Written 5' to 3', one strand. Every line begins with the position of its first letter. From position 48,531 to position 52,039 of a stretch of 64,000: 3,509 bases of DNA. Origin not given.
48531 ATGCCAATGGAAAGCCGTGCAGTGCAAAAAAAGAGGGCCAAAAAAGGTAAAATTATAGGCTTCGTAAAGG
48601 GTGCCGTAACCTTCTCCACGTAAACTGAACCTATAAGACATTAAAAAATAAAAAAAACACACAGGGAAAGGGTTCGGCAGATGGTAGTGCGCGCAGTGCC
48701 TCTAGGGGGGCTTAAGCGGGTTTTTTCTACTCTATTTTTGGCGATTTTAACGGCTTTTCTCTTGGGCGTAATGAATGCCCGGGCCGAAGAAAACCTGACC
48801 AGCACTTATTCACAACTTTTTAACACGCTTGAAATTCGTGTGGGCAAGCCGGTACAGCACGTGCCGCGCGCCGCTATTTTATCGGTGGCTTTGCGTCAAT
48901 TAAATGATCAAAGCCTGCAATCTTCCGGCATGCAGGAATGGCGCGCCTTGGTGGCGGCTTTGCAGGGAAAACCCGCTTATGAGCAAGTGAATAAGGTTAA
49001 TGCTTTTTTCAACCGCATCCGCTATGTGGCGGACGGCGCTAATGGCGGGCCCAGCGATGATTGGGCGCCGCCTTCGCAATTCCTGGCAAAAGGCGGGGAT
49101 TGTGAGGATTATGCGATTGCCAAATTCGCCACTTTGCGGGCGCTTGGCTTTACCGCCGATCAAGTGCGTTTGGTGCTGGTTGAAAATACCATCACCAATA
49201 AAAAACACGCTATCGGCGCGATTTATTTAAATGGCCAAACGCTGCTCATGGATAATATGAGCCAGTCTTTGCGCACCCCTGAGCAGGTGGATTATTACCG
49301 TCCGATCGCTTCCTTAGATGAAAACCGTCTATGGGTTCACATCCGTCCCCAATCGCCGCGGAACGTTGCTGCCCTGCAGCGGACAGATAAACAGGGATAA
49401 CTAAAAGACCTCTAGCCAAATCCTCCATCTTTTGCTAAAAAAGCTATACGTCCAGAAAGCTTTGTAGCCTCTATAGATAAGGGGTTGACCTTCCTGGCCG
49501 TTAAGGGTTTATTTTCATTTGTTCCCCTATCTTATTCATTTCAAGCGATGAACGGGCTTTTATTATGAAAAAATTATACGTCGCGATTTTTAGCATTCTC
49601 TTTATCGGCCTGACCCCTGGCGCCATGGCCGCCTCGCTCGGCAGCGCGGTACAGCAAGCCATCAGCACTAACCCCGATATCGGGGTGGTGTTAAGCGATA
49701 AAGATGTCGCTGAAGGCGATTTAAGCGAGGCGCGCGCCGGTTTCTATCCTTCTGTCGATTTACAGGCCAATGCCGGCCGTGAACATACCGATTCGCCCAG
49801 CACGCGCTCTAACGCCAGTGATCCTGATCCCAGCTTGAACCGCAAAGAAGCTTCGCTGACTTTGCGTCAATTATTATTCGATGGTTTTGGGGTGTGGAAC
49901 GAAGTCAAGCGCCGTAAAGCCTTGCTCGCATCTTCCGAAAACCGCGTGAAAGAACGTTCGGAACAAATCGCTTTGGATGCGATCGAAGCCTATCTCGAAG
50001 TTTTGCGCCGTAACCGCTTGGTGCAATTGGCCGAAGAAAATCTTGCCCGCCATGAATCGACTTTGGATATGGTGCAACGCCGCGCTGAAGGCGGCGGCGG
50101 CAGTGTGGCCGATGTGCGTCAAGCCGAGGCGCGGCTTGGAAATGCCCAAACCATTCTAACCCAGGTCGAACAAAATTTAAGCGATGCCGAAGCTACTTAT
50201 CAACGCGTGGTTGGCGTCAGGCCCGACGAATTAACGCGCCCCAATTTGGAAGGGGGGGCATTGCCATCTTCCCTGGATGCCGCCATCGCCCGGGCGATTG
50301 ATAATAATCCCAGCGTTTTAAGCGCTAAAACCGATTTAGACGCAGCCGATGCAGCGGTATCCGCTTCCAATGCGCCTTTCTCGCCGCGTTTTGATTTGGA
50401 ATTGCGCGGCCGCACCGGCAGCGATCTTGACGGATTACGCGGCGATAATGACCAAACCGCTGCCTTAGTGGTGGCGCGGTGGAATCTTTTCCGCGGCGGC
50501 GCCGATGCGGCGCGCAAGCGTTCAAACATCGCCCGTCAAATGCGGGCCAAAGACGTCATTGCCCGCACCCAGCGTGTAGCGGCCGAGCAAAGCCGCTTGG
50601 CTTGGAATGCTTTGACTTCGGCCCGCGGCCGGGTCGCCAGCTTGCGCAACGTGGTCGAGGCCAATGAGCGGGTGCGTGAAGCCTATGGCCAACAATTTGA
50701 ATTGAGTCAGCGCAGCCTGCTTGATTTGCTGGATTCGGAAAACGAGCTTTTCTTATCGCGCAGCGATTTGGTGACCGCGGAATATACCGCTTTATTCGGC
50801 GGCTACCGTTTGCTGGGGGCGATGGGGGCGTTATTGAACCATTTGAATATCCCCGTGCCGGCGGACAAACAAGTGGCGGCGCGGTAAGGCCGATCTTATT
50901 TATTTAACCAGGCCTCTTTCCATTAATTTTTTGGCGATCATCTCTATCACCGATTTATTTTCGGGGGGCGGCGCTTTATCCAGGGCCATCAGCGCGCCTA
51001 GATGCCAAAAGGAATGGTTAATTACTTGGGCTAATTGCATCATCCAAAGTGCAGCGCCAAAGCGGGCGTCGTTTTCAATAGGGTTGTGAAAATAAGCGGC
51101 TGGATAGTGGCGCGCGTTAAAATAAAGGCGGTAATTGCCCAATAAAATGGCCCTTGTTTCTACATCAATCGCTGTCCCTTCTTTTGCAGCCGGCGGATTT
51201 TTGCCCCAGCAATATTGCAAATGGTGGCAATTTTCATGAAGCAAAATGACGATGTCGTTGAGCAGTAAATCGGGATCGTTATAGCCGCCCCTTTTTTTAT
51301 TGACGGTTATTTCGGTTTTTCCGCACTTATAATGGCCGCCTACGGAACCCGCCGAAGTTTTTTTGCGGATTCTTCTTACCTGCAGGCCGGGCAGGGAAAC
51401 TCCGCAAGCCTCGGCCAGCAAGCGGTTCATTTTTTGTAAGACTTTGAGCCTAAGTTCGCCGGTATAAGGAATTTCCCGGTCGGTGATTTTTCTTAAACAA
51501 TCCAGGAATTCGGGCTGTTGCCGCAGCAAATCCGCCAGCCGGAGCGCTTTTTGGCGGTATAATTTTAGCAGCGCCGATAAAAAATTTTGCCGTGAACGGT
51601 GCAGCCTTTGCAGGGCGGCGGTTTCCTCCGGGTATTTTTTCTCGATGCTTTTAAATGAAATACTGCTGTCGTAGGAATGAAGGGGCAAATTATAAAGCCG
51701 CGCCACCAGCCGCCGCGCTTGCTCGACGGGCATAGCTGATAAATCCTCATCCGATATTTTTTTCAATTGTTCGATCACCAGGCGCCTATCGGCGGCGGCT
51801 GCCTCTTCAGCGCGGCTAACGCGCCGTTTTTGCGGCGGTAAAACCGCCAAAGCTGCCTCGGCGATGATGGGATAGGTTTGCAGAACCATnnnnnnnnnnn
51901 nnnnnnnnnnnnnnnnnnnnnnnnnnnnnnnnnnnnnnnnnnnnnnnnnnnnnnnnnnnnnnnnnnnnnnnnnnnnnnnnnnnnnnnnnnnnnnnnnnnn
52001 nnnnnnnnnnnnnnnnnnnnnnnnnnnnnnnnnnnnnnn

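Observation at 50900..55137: cI/Cro-type switch controlling an operon of two paralogous pilin-like Cys-rich proteins and a lipoprotein, with an HExxH protein behind the repressor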

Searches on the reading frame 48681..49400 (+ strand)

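Call 3: search_protein_families(library=pfam, proteins=[window:48681-49400:+], max_evalue=0.1)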
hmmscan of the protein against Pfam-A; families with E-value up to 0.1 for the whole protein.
window:48681-49400:+ (239 aa): 3 families
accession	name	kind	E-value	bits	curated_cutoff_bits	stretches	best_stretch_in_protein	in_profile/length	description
PF06035.17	Peptidase_C93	-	1.3e-13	51.5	27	1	98-223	37-159/162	Bacterial transglutaminase-like cysteine proteinase BTLCP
PF01841.26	Transglut_core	-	3.8e-06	27.6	23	1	95-185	10-100/108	Transglutaminase-like superfamily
PF04473.18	DUF553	-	6.7e-05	22.8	20.5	1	99-197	15-118/140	Transglutaminase-like domain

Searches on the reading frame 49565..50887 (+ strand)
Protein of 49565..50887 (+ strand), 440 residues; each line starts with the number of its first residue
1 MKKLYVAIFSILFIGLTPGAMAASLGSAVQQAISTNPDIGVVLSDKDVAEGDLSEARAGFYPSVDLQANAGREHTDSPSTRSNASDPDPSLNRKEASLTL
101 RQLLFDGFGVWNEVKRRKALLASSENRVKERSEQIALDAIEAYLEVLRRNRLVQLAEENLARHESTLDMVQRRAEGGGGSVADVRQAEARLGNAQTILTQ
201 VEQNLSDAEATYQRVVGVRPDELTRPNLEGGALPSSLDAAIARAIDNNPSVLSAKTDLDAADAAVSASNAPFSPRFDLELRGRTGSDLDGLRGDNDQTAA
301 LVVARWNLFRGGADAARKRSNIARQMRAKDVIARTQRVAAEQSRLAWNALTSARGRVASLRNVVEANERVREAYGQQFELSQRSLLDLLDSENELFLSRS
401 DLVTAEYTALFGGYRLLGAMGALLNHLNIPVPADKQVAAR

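Call 3: search_protein_families(library=pfam, proteins=[window:49565-50887:+], max_evalue=0.1)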
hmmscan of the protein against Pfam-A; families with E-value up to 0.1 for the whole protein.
window:49565-50887:+ (440 aa): 1 family
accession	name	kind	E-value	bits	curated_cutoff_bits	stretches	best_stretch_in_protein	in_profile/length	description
PF02321.23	OEP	-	2.4e-52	177.9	22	2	28-217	4-187/187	Outer membrane efflux protein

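Call 28: find_related_loci(query=window:49565-50884:+, collection=genome_contigs, flank=10000)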
Query window:49565-50884:+ (440 aa) in genome_contigs; peptide patterns used: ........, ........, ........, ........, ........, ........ (x = any residue, [..] = any of these).
179 stretches matched a pattern; 2 encode a relative of the query (tblastn E <= 1e-3); 2 distinct loci.
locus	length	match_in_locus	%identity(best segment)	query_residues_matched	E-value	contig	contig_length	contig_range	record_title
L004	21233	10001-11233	33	8-424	1e-54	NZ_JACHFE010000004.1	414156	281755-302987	Marinobacter oulmenensis strain DSM 22359 Ga0415358_04, whole genome shotgun sequence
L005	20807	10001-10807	23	24-277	9e-9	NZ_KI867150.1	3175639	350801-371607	Syntrophorhabdus aromaticivorans UI SynarDRAFT_SAI.2, whole genome shotgun sequence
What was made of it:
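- Tried and rejected: Synteny search via TolC in genome_contigs: only distant TolC proteins in Marinobacter and Syntrophorhabdus, so uninformative (call 28).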

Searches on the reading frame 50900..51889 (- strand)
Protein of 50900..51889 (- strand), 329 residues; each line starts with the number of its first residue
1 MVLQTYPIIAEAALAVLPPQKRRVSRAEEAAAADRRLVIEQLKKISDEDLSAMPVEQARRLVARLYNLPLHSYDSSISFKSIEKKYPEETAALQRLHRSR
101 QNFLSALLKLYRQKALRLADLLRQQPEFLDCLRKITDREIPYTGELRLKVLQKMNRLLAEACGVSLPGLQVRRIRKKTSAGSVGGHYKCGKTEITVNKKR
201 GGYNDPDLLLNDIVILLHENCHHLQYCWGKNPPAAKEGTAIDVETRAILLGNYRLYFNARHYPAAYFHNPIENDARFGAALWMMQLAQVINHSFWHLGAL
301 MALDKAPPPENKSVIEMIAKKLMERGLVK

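Call 3: search_protein_families(library=pfam, proteins=[window:50900-51889:-], max_evalue=0.1)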
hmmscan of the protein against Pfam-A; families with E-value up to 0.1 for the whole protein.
window:50900-51889:- (329 aa): 0 families

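Call 5: search_protein_families(library=phrogs, proteins=[window:50900-51889:-], max_evalue=0.1)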
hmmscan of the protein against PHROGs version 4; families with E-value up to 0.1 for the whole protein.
window:50900-51889:- (329 aa): 0 families

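Call 6: search_protein_families(library=ncbifam, proteins=[window:50900-51889:-], max_evalue=0.1)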
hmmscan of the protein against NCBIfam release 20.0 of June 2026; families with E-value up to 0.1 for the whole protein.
window:50900-51889:- (329 aa): 1 family
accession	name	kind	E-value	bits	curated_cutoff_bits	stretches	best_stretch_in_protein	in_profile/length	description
TIGR01258.1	pgm_1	subfamily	0.037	13.4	81.7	1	81-169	99-188/245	2,3-bisphosphoglycerate-dependent phosphoglycerate mutase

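Call 7: search_protein_families(library=padloc, proteins=[window:50900-51889:-], max_evalue=0.1)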
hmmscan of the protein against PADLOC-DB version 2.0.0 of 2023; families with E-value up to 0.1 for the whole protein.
window:50900-51889:- (329 aa): 0 families

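Call 13: find_homologous_proteins(query=window:50900-51889:-, max_evalue=0.01)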
Query window:50900-51889:- (329 aa): 1 proteins with E <= 0.01 among 8000 candidates.
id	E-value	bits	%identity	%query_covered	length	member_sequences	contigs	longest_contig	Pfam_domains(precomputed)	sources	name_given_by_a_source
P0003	8.1e-217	736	100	100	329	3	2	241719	-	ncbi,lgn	ncbi:MAG: hypothetical protein AB7G80_02505 [Dongiaceae bacterium]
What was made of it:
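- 50900..51889 (-): A: 329-aa orphan protein with HENCH, downstream of B; not part of the conserved cassette. Finds only itself among 5.8e9 proteins (call 13).
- A finds only itself in the 5.8e9-protein search (call 13).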

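Call 29: search_protein_families(library=pfam, proteins=[window:50900-51886:-], max_evalue=10)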
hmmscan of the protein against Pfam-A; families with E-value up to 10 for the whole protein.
window:50900-51886:- (328 aa): 0 families

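Call 32: search_dna_similar(query=window:50900-51886:-, collection=phages, mode=protein, max_evalue=1, max_rows=10)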
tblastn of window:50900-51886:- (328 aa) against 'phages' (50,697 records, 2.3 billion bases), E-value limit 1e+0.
No match.
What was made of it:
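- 50900..51889 (-): No phage match (call 32).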

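Call 36: search_solved_structures(query=window:50900-51886:-, max_evalue=10, show_alignments=2)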
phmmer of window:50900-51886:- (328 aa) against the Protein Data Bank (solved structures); distinct sequences matched with E-value up to 10: 0.
